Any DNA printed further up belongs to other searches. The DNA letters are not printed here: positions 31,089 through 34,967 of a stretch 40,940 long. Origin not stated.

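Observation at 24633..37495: Stacked insertions between the tatD-like gene and rnfB, each bounded by decayed copies of the same gene ends (integration hotspot)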

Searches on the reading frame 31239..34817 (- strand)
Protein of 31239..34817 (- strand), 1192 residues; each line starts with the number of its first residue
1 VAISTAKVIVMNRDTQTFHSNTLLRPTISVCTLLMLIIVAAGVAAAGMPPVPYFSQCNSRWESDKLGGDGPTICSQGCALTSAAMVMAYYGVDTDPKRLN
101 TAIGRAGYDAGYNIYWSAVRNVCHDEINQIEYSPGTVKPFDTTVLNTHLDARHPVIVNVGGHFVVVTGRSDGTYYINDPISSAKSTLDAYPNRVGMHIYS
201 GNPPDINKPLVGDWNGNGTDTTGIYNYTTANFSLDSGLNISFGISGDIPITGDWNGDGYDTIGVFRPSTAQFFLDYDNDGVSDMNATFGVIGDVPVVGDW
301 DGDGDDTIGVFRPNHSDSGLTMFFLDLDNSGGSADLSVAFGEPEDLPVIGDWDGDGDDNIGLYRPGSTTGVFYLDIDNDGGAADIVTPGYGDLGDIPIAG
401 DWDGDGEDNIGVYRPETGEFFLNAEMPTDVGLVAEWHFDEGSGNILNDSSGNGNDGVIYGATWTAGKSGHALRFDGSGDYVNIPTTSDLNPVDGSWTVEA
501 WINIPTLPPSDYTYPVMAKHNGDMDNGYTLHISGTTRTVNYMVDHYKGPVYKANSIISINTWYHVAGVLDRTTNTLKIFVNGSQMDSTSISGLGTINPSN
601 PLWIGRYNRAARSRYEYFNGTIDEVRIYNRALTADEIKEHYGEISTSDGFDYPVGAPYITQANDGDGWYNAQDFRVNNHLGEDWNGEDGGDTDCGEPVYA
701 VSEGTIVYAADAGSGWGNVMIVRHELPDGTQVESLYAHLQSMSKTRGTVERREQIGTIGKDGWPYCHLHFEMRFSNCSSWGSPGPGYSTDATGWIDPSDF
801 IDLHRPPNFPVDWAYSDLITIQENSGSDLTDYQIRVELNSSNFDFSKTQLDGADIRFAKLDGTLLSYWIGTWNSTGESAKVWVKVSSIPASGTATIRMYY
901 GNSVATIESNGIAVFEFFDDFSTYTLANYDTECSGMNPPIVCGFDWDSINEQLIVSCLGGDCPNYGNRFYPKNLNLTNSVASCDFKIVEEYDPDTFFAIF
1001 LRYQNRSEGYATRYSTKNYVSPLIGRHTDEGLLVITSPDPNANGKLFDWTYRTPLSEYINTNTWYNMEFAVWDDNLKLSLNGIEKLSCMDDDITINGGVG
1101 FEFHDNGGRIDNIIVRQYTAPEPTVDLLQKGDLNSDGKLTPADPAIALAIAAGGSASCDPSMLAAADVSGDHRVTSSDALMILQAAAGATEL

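Call 5: search_protein_families(library=pfam, proteins=[window:31239-34817:-], max_evalue=0.01)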
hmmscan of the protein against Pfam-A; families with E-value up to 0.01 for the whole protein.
window:31239-34817:- (1192 aa): 8 families
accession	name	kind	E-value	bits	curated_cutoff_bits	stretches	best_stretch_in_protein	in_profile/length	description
PF13385.13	Laminin_G_3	-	2.5e-30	106.1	27.6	1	475-638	1-151/151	Concanavalin A-like lectin/glucanases superfamily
PF10102.14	DUF2341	-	1.5e-25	89.9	23.4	1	851-926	1-76/84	Domain of unknown function (DUF2341)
PF01551.29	Peptidase_M23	-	8.4e-15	55.2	28.7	1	693-774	11-89/96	Peptidase family M23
PF13529.12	Peptidase_C39_2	-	1.7e-12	48.5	24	1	51-179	3-142/143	Peptidase_C39 like family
PF07953.20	Toxin_R_bind_N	-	6.2e-10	39.5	23.8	1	444-632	2-191/191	Clostridium neurotoxin, N-terminal receptor binding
PF02973.23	Sialidase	-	9.4e-08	32.2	26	1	568-640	111-184/189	Sialidase, N-terminal domain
PF00404.24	Dockerin_1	-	3.4e-05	24.4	22.9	1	1130-1182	1-52/57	Dockerin type I domain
PF03412.21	Peptidase_C39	-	0.00014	22.2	22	1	76-187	11-112/133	Peptidase C39 family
